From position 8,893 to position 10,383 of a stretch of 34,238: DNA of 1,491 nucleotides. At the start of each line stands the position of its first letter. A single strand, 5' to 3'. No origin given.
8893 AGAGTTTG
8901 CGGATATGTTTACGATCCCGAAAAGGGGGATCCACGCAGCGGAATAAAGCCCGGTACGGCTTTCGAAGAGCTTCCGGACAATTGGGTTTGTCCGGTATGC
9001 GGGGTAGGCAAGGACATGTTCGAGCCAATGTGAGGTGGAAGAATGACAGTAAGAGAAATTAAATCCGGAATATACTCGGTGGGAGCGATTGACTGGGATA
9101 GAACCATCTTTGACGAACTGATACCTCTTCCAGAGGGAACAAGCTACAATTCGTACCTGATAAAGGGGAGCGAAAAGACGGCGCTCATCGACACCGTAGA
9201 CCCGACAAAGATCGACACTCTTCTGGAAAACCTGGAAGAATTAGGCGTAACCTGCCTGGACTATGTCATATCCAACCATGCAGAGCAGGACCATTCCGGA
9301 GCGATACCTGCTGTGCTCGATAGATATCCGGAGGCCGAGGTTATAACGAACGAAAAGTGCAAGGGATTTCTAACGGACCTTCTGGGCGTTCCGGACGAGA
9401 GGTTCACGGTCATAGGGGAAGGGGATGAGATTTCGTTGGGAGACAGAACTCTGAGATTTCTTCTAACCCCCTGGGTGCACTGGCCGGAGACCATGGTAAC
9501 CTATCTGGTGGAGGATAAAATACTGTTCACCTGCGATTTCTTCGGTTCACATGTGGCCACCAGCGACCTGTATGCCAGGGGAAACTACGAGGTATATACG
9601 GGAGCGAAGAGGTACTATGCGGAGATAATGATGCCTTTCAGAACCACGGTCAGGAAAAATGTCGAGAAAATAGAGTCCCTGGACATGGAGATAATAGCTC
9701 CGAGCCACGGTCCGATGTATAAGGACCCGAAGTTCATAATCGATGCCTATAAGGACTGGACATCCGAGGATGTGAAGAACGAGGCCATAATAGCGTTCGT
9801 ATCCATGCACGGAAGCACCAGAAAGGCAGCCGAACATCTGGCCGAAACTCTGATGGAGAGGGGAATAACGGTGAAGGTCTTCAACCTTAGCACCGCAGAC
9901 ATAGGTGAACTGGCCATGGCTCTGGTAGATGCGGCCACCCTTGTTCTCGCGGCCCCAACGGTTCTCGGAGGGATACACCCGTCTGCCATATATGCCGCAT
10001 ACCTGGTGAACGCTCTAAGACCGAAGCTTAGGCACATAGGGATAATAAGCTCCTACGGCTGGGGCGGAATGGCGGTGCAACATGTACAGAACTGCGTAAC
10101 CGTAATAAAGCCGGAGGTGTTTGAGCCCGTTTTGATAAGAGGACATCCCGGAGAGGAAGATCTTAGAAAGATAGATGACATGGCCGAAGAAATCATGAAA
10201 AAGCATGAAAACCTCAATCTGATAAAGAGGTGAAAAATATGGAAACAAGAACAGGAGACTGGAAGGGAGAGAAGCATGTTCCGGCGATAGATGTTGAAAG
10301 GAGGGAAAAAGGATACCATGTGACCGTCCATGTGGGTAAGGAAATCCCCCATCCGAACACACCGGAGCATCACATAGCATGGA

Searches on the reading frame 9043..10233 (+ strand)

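Call 73: search_protein_families(library=pfam, proteins=[window:9043-10233:+], max_evalue=0.00001)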
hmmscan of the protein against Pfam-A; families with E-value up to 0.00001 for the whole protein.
window:9043-10233:+ (396 aa): 2 families
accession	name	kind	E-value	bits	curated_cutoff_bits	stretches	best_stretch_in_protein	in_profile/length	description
PF19583.5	ODP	-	8.2e-26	91.5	27.2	1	35-223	3-194/194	ODP family beta lactamase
PF00753.33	Lactamase_B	-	2.6e-12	47.5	22.7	1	34-222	5-196/196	Metallo-beta-lactamase superfamily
